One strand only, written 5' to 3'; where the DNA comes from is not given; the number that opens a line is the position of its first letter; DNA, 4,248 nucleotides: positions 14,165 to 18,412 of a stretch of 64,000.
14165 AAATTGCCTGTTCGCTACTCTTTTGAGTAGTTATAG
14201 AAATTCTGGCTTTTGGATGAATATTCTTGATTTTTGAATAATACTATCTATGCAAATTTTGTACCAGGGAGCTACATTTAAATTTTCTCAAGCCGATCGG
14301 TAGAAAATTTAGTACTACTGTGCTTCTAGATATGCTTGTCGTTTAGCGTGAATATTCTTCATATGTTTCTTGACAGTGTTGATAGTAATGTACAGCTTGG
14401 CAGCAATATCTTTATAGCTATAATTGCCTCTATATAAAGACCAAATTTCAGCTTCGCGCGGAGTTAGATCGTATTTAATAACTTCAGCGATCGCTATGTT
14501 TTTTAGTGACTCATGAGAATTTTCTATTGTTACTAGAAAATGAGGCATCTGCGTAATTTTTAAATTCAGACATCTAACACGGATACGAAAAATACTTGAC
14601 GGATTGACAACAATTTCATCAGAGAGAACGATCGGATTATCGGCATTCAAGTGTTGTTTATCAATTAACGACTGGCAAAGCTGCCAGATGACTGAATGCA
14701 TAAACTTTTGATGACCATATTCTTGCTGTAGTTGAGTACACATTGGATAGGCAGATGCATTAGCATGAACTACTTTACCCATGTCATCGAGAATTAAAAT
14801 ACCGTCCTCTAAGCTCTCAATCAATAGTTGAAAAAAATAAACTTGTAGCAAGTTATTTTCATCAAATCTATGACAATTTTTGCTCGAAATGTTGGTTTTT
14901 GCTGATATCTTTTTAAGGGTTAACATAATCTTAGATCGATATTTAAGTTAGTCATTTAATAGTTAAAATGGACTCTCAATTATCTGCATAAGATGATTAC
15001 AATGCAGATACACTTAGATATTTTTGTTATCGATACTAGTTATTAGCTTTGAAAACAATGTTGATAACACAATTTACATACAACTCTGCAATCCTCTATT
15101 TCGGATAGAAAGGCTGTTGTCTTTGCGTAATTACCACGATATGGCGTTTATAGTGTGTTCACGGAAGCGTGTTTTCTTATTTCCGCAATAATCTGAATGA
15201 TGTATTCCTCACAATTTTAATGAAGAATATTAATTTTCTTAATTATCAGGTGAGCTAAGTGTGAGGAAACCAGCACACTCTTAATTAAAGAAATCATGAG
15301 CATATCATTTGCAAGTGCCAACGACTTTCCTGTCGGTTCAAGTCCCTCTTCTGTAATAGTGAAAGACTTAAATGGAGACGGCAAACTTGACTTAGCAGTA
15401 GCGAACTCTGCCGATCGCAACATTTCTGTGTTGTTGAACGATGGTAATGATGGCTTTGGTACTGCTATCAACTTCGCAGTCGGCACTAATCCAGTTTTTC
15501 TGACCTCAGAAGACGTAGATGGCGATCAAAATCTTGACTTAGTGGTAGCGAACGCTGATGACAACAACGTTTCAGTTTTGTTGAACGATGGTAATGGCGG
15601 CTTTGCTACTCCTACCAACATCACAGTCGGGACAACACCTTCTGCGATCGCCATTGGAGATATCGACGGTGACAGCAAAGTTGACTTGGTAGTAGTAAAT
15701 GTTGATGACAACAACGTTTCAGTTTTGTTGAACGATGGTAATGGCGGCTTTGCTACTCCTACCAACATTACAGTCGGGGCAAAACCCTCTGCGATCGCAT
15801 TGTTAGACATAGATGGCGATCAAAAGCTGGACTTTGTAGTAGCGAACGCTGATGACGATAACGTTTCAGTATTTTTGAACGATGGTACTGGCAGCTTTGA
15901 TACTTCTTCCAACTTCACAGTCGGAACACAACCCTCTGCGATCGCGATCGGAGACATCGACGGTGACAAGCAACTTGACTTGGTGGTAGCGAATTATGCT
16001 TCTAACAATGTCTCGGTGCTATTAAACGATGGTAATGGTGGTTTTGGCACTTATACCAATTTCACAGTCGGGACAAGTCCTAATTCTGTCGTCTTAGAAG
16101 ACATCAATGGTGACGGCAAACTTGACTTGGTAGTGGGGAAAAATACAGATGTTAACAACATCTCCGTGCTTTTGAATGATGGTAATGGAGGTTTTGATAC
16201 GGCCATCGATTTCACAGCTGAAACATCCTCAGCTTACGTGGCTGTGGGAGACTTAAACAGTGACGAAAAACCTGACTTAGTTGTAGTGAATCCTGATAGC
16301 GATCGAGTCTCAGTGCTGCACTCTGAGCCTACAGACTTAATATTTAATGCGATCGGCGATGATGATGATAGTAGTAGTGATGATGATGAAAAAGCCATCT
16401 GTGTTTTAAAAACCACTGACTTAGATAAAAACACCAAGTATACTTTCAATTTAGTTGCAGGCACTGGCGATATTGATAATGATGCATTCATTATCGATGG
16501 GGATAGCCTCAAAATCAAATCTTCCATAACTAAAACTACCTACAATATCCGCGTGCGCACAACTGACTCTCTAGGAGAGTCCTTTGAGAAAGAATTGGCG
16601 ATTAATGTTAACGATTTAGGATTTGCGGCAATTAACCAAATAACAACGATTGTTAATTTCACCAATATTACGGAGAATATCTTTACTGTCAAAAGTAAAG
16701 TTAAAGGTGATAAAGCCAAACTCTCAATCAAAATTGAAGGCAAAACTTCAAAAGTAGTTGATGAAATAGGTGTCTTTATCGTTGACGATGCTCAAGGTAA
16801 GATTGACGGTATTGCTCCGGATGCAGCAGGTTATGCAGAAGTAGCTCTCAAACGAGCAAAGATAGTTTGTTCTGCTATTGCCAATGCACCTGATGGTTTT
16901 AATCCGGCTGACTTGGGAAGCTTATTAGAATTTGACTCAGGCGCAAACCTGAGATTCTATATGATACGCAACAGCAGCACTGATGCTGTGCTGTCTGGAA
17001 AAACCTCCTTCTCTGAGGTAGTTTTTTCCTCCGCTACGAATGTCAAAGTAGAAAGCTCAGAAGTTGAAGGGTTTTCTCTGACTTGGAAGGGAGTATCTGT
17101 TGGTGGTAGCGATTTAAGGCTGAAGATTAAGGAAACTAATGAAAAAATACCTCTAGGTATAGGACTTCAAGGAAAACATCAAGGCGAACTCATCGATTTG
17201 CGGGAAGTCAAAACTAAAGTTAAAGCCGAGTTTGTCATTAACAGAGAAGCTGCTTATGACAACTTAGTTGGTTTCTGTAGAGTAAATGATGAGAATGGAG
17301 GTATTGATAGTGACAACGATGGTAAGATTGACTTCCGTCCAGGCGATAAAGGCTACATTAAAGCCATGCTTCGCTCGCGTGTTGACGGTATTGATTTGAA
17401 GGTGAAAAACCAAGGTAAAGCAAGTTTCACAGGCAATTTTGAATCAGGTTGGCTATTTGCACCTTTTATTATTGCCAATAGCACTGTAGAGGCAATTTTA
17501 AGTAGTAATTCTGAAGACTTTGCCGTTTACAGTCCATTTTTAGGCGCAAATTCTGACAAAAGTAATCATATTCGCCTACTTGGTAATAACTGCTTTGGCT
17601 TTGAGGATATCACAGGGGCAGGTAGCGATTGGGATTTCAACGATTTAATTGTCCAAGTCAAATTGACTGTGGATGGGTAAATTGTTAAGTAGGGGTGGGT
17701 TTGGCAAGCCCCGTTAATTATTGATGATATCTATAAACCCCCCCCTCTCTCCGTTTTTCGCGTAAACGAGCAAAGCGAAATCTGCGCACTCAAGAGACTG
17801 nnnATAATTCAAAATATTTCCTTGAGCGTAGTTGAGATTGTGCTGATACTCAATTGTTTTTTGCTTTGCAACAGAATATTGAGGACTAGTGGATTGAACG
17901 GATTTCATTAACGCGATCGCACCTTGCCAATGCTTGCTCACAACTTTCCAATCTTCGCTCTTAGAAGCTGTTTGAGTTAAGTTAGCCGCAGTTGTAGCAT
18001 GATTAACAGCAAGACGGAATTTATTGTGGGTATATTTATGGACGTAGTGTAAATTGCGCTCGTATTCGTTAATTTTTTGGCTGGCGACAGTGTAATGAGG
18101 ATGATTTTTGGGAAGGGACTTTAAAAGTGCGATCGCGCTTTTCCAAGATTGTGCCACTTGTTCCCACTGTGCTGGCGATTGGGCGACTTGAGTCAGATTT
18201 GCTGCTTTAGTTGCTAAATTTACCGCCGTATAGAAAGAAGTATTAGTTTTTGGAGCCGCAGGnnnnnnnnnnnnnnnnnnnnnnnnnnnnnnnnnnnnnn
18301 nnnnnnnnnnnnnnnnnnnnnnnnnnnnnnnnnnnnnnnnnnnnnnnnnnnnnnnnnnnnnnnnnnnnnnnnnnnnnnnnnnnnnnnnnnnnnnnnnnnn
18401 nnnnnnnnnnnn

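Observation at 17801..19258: Dedicated foldase candidate: parvulin PPIase + TM + duplicated 65-aa helical domain, 54 nt downstream of the giant gene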

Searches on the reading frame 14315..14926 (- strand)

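Call 8: search_protein_families(library=pfam, proteins=[window:14315-14926:-], max_evalue=0.01)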
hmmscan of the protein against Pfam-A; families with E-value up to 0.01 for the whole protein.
window:14315-14926:- (203 aa): 6 families
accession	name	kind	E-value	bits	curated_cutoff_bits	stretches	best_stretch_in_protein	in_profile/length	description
PF00196.25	GerE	-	3.2e-07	30.3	23.5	1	154-195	3-44/57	Bacterial regulatory proteins, luxR family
PF08281.18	Sigma70_r4_2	-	6e-06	26.2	25.7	1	154-190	11-48/54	Sigma-70, region 4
PF13412.12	HTH_24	-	3.2e-05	23.9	21.9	0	168-190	17-39/48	Winged helix-turn-helix DNA-binding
PF00989.32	PAS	-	0.00017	22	22.6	1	31-79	2-50/113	PAS fold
PF13188.13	PAS_8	-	0.00019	21.6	21.8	1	31-62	2-33/65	PAS domain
PF04545.22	Sigma70_r4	-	0.00024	21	24.1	1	154-191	5-43/50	Sigma-70, region 4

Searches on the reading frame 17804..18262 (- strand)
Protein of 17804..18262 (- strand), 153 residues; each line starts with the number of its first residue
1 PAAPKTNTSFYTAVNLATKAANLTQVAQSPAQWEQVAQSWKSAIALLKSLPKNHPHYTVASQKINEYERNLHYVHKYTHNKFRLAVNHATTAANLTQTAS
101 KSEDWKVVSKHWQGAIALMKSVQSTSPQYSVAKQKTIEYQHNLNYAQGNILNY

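Call 48: predict_structure(alignment_id=A2)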
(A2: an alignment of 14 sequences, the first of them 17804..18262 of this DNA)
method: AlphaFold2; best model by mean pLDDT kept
length: 153 residues; sequences in the alignment: 14
mean_pLDDT: 92.9   pTM: 0.67
mean pLDDT of the five models: 92.9, 92.7, 91.8, 90.3, 90.1
residues with pLDDT >= 90: 130; 70-90: 16; 50-70: 4; < 50: 3
segments of 3 or more residues with pLDDT < 50: 1-3
pLDDT, mean of each block of 10 residues (from residue 1): 63 96 89 94 97 95 97 86 93 97 98 98 95 98 98 93
secondary structure, 60 per line:
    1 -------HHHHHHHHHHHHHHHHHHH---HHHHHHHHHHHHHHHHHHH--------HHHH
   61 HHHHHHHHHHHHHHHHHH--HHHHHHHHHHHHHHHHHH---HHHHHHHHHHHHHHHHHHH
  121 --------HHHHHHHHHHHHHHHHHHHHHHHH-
elements in order: H8-26 H30-48 H57-78 H81-98 H102-120 H129-152

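Call 55: find_homologous_proteins(query=A2, max_evalue=0.00001)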
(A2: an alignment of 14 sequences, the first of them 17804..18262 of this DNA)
Query A2 (14 sequences) (153 aa, profile of the alignment): 58 proteins with E <= 0.00001 among 4666 candidates.
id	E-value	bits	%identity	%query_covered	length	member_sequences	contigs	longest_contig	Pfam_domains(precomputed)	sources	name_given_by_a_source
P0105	1.8e-75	270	41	97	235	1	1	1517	-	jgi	jgi:hypothetical protein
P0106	5.0e-64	233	64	95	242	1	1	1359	-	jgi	jgi:hypothetical protein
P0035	2.6e-63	230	62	92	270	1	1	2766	-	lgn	-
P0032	3.0e-62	227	62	92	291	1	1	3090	-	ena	-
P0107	1.5e-61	225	61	92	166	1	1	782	-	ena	-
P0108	4.2e-46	174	38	97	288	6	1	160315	-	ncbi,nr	ncbi:hypothetical protein NG797_13605 [Laspinema sp. D5]|nr:hypothetical protein [Laspinema sp. D3d]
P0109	5.7e-45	171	36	93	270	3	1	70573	-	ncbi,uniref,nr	ncbi:hypothetical protein NG799_21190 [Laspinema sp. D1]|uniref:Uncharacterized protein n=1 Tax=Lasp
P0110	8.4e-45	170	39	93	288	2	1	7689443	-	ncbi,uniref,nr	ncbi:hypothetical protein [Oscillatoria acuminata]|uniref:hypothetical protein n=1 Tax=Oscillatoria 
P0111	1.1e-44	170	38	97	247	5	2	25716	-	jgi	jgi:hypothetical protein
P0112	1.2e-43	166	36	97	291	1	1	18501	-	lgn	-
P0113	1.8e-43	166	36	93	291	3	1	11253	-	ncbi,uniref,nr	ncbi:hypothetical protein [Oscillatoria sp. HE19RPO]|uniref:hypothetical protein n=1 Tax=Oscillatori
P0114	1.4e-26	111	61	46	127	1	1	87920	-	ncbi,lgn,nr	ncbi:MAG: hypothetical protein RM021_010580 [Nostoc sp. EkiNYC01]|nr:hypothetical protein [Nostoc sp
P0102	3.3e-26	110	43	67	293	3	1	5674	-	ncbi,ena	-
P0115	7.9e-26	109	60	46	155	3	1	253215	-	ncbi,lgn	-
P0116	8.2e-26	109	61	46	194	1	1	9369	-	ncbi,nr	ncbi:MAG: hypothetical protein PUP90_32050, partial [Nostoc sp. S4]|nr:hypothetical protein [Nostoc 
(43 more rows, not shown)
